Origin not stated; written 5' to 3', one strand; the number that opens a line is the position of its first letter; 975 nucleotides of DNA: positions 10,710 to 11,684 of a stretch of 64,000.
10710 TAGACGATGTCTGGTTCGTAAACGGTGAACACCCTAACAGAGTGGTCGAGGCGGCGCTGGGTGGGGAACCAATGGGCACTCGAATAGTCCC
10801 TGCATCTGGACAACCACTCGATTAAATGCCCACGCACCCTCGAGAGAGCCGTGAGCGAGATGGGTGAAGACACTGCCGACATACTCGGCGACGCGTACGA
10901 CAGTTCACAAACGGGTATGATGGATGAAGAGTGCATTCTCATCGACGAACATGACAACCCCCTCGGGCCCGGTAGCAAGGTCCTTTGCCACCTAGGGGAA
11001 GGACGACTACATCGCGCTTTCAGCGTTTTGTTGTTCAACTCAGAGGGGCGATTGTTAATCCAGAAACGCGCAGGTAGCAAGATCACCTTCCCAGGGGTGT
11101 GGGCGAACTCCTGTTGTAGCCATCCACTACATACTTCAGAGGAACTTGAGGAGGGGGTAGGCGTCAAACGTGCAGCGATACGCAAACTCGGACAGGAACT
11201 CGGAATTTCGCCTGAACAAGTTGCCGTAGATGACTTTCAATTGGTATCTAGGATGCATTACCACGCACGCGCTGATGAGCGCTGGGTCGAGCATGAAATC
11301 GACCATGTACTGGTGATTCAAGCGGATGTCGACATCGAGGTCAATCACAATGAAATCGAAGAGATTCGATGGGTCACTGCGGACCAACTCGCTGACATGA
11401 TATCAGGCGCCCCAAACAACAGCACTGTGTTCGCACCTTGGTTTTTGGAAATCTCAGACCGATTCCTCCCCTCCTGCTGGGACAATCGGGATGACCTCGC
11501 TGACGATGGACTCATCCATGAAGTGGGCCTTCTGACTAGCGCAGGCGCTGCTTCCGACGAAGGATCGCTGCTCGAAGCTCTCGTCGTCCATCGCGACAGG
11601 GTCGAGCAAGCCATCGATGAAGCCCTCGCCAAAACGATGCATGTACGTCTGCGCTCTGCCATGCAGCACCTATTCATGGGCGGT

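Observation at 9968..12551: Isopentenyl phosphate kinase followed by a single-ORF fusion of type-1 IPP isomerase and GGPP synthase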

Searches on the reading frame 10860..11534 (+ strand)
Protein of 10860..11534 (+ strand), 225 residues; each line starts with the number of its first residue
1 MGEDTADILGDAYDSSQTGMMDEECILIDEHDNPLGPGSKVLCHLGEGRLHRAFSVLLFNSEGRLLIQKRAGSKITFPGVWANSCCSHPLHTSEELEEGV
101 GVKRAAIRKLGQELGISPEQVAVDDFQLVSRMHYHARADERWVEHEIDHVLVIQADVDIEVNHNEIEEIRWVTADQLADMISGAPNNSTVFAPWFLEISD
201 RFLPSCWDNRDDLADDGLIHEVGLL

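Call 27: search_protein_representatives(protein=window:10860-11534:+)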
Query: 225 residues. Proteins with E-value up to 0.001 (for the whole library): 5440; up to 1e-10: 2343; up to 1e-30: 284. The best 150 are listed.
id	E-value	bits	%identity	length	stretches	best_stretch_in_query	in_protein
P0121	6.4e-60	219.0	50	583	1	8-208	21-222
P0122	3.0e-59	216.8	53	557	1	23-220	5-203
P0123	1.2e-58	214.8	53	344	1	8-216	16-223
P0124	3.4e-58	213.3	50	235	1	6-211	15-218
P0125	3.4e-58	213.3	49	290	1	12-208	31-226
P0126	2.6e-57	210.4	52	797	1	7-207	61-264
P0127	3.2e-57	210.1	45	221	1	23-224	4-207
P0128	1.3e-54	201.6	46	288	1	14-213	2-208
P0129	1.8e-54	201.1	47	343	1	1-214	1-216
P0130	1.9e-54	201.0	47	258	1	7-211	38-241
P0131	3.4e-54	200.2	47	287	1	7-214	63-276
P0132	3.5e-54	200.2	45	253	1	7-222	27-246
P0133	9.8e-54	198.7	52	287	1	8-212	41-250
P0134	1.2e-53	198.4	46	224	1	7-215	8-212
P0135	1.2e-53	198.4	51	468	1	13-209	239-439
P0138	3.1e-53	197.1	46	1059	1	4-224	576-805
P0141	3.5e-51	190.4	50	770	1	13-212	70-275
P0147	5.0e-50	186.6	46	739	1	9-223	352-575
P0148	6.3e-50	186.3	51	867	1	5-209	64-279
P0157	6.3e-49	183.0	50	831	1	5-209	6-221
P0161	2.6e-48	181.0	48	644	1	4-217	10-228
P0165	1.4e-47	178.6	51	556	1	14-208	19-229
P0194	4.6e-44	167.1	45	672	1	11-210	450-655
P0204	4.3e-43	163.9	49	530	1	10-209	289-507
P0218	8.7e-42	159.6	52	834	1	13-179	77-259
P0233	3.0e-40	154.6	48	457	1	19-212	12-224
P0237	5.4e-40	153.8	46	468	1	15-210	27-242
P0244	2.0e-39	151.9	48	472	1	47-210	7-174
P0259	2.0e-38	148.6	45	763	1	18-218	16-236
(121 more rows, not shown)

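Call 28: search_protein_families(library=pfam, proteins=[P0121, P0122, P0126, P0138, P0141, P0147, P0148, P0157, P0161, P0165], max_evalue=0.00001)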
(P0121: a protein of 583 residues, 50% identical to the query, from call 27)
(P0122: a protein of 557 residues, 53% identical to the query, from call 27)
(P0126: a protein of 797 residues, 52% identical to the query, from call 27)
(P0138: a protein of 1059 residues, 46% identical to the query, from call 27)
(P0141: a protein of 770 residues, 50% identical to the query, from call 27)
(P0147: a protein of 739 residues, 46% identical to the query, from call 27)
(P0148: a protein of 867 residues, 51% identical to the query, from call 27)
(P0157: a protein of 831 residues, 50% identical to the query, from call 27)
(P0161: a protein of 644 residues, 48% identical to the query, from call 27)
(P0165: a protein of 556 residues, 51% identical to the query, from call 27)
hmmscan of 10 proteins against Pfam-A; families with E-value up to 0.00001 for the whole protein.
P0121 (583 aa): 2 families
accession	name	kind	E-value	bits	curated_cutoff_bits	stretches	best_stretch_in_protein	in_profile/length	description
PF00348.22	polyprenyl_synt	-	3.4e-66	223.4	27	1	282-521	2-238/251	Polyprenyl synthetase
PF00293.34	NUDIX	-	8e-15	55.5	21.1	1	62-209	2-134/134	NUDIX domain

P0122 (557 aa): 2 families
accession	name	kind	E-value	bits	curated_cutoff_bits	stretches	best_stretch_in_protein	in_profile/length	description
PF00348.22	polyprenyl_synt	-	3e-67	226.9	27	1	257-500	3-244/251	Polyprenyl synthetase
PF00293.34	NUDIX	-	5.2e-14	52.8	21.1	1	32-176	2-134/134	NUDIX domain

P0126 (797 aa): 2 families
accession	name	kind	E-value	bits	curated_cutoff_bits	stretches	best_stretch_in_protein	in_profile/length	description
PF00494.24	SQS_PSY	-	1.3e-39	137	26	1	371-659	3-261/263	Squalene/phytoene synthase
PF00293.34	NUDIX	-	1.9e-17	64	21.1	1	105-239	2-121/134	NUDIX domain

P0138 (1059 aa): 1 family
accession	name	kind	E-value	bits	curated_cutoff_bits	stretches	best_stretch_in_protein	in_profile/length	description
PF00293.34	NUDIX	-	3.7e-16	59.8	21.1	1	626-773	2-134/134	NUDIX domain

P0141 (770 aa): 2 families
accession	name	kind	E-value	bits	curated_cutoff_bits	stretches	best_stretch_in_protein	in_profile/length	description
PF00494.24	SQS_PSY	-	4.7e-47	161.3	26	1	356-634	3-262/263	Squalene/phytoene synthase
PF00293.34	NUDIX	-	1.4e-18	67.6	21.1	1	111-250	1-127/134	NUDIX domain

P0147 (739 aa): 1 family
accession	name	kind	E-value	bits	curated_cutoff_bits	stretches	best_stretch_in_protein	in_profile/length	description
PF00293.34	NUDIX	-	2.2e-15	57.3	21.1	1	397-544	2-134/134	NUDIX domain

P0148 (867 aa): 2 families
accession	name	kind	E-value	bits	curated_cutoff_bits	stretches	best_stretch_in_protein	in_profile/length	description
PF00494.24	SQS_PSY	-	3e-42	145.6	26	1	405-703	3-261/263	Squalene/phytoene synthase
PF00293.34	NUDIX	-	1.3e-14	54.8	21.1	1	116-249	3-119/134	NUDIX domain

P0157 (831 aa): 2 families
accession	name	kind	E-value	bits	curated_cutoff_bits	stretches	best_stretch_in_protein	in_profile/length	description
PF00494.24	SQS_PSY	-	4.4e-45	154.9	26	1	344-618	3-261/263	Squalene/phytoene synthase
PF00293.34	NUDIX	-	1e-15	58.3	21.1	1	54-192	1-119/134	NUDIX domain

P0161 (644 aa): 2 families
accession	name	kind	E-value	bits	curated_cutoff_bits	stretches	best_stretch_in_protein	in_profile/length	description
PF04825.18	Rad21_Rec8_N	-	1.3e-23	83.7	23.1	1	262-359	1-93/110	N terminus of Rad21 / Rec8 like protein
PF00293.34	NUDIX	-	1e-14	55.1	21.1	1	60-206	2-134/134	NUDIX domain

P0165 (556 aa): 2 families
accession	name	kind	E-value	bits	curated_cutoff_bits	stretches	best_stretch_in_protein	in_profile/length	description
PF00348.22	polyprenyl_synt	-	3.5e-67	226.7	27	1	281-519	5-251/251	Polyprenyl synthetase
PF00293.34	NUDIX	-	9.5e-19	68.2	21.1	1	60-199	2-120/134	NUDIX domain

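Call 29: search_protein_families(library=pfam, proteins=[P0194, P0204, P0218, P0259, P0135, P0233, P0237, P0244, P0123, P0129], max_evalue=0.00001)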
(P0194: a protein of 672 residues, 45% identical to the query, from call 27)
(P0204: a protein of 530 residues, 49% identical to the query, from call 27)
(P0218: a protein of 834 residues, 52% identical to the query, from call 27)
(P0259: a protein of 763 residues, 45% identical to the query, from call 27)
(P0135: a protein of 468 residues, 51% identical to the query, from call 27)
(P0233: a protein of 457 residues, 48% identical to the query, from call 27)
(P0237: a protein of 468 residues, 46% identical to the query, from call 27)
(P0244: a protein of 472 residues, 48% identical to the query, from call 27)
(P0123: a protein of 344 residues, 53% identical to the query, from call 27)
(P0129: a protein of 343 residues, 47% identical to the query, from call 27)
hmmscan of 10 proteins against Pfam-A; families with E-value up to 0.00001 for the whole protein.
P0194 (672 aa): 2 families
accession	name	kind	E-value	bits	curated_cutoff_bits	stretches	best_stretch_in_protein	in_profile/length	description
PF00368.23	HMG-CoA_red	-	1.4e-130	436.1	27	1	55-429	3-360/368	Hydroxymethylglutaryl-coenzyme A reductase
PF00293.34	NUDIX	-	9e-17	61.8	21.1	1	493-640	2-134/134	NUDIX domain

P0204 (530 aa): 1 family
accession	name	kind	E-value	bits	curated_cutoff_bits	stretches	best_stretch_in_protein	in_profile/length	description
PF00293.34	NUDIX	-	5.6e-13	49.5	21.1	1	335-493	2-134/134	NUDIX domain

P0218 (834 aa): 2 families
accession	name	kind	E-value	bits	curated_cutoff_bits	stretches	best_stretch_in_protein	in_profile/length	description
PF00494.24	SQS_PSY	-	1.6e-39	136.6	26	1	421-740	1-260/263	Squalene/phytoene synthase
PF00293.34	NUDIX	-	1.4e-14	54.7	21.1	1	117-260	2-119/134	NUDIX domain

P0259 (763 aa): 2 families
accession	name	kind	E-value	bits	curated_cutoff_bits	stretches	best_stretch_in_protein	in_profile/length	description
PF00494.24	SQS_PSY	-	1.4e-40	140.1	26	1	336-618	2-261/263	Squalene/phytoene synthase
PF00293.34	NUDIX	-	3.6e-14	53.4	21.1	1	54-199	3-122/134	NUDIX domain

P0135 (468 aa): 2 families
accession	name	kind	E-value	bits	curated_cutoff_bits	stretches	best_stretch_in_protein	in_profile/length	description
PF22285.2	DUF6962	-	1.9e-19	70.9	27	1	11-221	1-193/198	Family of unknown function (DUF6962)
PF00293.34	NUDIX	-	7.4e-11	42.6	21.1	1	276-415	2-124/134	NUDIX domain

P0233 (457 aa): 1 family
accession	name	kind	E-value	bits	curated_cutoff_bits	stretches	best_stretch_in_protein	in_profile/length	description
PF00293.34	NUDIX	-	4.6e-16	59.5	21.1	1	48-194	2-122/134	NUDIX domain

P0237 (468 aa): 1 family
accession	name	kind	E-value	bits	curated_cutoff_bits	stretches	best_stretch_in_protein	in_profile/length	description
PF00293.34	NUDIX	-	6.3e-15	55.8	21.1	1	68-214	2-122/134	NUDIX domain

P0244 (472 aa): 2 families
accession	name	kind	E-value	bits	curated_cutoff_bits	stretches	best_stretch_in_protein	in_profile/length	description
PF05212.18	DUF707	-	1.4e-72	244.9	24.1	3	370-462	194-290/299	Protein of unknown function (DUF707)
PF00293.34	NUDIX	-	3.4e-15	56.7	21.1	1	10-147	2-122/134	NUDIX domain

P0123 (344 aa): 2 families
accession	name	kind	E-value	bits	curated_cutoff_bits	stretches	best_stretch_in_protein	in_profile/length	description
PF00293.34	NUDIX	-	2.1e-18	67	21.1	1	57-196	2-128/134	NUDIX domain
PF00348.22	polyprenyl_synt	-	8.6e-13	48.5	27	1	274-332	2-63/251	Polyprenyl synthetase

P0129 (343 aa): 2 families
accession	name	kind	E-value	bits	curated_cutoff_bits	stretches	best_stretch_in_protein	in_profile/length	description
PF13585.12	CHU_C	-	5.7e-16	58.9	27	1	259-339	3-84/86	CHU_C Type IX secretion signal domain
PF00293.34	NUDIX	-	1.3e-11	45.1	21.1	1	50-190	2-128/134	NUDIX domain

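Call 30: list_cluster_members(proteins=[P0121, P0122, P0165, P0124, P0125, P0127, P0128, P0130, P0134, P0194])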
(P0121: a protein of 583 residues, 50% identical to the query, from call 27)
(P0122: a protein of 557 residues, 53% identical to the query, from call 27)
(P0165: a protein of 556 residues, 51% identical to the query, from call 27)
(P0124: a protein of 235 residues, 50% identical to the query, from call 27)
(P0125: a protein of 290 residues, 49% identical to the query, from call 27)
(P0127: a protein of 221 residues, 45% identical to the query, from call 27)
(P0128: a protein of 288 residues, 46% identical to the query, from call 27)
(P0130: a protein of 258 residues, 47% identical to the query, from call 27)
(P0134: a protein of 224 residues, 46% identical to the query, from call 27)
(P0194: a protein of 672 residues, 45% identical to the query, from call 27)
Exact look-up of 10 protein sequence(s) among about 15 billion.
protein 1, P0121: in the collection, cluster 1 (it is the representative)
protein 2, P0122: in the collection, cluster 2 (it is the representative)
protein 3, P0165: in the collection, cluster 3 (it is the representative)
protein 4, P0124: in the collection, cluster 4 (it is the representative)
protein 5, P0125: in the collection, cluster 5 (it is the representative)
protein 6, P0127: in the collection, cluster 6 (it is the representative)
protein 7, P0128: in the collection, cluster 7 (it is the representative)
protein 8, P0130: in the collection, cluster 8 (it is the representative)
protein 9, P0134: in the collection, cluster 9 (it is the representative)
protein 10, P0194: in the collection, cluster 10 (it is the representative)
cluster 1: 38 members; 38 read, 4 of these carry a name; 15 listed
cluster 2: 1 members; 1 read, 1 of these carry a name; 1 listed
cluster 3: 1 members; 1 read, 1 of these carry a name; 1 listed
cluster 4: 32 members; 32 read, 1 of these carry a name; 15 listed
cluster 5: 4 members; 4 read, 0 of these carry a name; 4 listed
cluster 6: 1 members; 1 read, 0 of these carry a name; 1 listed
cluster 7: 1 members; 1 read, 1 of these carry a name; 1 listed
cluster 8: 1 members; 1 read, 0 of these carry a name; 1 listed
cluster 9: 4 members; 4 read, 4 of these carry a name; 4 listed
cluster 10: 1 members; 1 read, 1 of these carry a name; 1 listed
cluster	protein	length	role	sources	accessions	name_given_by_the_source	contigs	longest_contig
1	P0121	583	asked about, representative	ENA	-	-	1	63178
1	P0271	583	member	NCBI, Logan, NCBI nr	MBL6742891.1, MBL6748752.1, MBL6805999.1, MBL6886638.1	MAG: isopentenyl-diphosphate delta-isomerase [Candidatus Poseidonia sp.] | isopentenyl-diphosphate delta-isomerase [Poseidonia sp.]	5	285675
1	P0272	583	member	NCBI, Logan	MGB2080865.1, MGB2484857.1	MAG: isopentenyl-diphosphate delta-isomerase [Poseidonia sp.]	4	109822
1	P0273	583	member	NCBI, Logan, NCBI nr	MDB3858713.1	isopentenyl-diphosphate delta-isomerase [Candidatus Poseidonia sp.] | isopentenyl-diphosphate delta-isomerase [Poseidonia sp.]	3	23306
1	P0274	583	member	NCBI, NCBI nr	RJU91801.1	MAG: isopentenyl-diphosphate delta-isomerase [Candidatus Poseidoniales archaeon]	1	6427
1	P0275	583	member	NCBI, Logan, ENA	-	-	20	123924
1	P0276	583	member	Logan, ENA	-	-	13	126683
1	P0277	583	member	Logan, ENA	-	-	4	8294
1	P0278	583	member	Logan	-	-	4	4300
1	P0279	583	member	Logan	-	-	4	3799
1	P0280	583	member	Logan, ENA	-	-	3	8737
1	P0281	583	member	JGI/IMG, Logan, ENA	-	-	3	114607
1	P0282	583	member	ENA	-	-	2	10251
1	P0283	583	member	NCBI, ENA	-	-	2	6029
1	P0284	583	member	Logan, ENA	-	-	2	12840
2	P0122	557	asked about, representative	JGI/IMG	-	geranylgeranyl diphosphate synthase, type I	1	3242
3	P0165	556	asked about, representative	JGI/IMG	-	geranylgeranyl diphosphate synthase type 3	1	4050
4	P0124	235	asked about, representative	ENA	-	-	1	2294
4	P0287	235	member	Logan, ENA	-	-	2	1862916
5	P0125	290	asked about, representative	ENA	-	-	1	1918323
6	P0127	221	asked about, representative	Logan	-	-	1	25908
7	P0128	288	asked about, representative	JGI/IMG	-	isopentenyl-diphosphate delta-isomerase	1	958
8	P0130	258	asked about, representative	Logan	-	-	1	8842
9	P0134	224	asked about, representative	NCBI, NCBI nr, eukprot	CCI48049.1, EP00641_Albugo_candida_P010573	unnamed protein product [Albugo candida] | CCI48049.1 unnamed protein product [Albugo candida]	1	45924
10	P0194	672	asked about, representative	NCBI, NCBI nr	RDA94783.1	hypothetical protein CP533_4225 [Ophiocordyceps camponoti-saundersi (nom. inval.)]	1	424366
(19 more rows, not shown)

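Call 32: find_encoding_contigs(protein=P0124, flank=6000, max_places=3)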
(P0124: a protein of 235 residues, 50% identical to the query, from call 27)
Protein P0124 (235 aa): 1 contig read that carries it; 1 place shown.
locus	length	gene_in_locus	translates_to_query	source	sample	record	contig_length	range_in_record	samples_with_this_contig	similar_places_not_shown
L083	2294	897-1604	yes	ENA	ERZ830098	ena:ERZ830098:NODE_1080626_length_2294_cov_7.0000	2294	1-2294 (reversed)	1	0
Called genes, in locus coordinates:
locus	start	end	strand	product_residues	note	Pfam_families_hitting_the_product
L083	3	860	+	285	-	?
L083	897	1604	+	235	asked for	PF00293:NUDIX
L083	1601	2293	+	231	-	?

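Call 33: find_encoding_contigs(protein=P0165, flank=4000, max_places=2)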
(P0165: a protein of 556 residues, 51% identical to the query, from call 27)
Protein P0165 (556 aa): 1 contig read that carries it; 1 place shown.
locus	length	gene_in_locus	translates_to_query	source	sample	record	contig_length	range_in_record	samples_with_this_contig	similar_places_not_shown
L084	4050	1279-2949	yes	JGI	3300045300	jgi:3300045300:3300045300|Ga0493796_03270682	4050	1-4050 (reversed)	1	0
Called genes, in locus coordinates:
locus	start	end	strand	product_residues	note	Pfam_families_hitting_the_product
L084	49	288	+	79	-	-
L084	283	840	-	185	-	-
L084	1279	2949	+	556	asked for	PF00293:NUDIX, PF00348:polyprenyl_synt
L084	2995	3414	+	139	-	-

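Call 34: search_protein_families(library=pfam, proteins=[L083:3-860:+, L083:897-1604:+, L083:1601-2293:+, L084:1279-2949:+], max_evalue=0.00001)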
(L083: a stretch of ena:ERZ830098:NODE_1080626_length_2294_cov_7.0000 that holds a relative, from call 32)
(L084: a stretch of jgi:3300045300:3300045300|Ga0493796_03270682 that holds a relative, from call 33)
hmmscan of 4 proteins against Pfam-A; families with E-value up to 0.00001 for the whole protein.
L083:3-860:+ (285 aa): 1 family
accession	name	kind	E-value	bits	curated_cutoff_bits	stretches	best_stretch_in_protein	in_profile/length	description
PF00696.33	AA_kinase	-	5.4e-23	82.4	24.9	1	24-260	2-234/234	Amino acid kinase family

L083:897-1604:+ (235 aa): 1 family
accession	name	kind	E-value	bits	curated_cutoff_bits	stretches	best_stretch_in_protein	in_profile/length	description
PF00293.34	NUDIX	-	1.1e-12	48.5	21.1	1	58-194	2-127/134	NUDIX domain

L083:1601-2293:+ (231 aa): 1 family
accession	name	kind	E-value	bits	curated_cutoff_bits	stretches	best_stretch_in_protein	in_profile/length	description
PF00348.22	polyprenyl_synt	-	6.4e-59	199.6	27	1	32-230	2-197/251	Polyprenyl synthetase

L084:1279-2949:+ (556 aa): 2 families
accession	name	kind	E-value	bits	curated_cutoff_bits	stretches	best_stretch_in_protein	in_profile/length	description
PF00348.22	polyprenyl_synt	-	3.5e-67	226.7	27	1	281-519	5-251/251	Polyprenyl synthetase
PF00293.34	NUDIX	-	9.5e-19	68.2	21.1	1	60-199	2-120/134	NUDIX domain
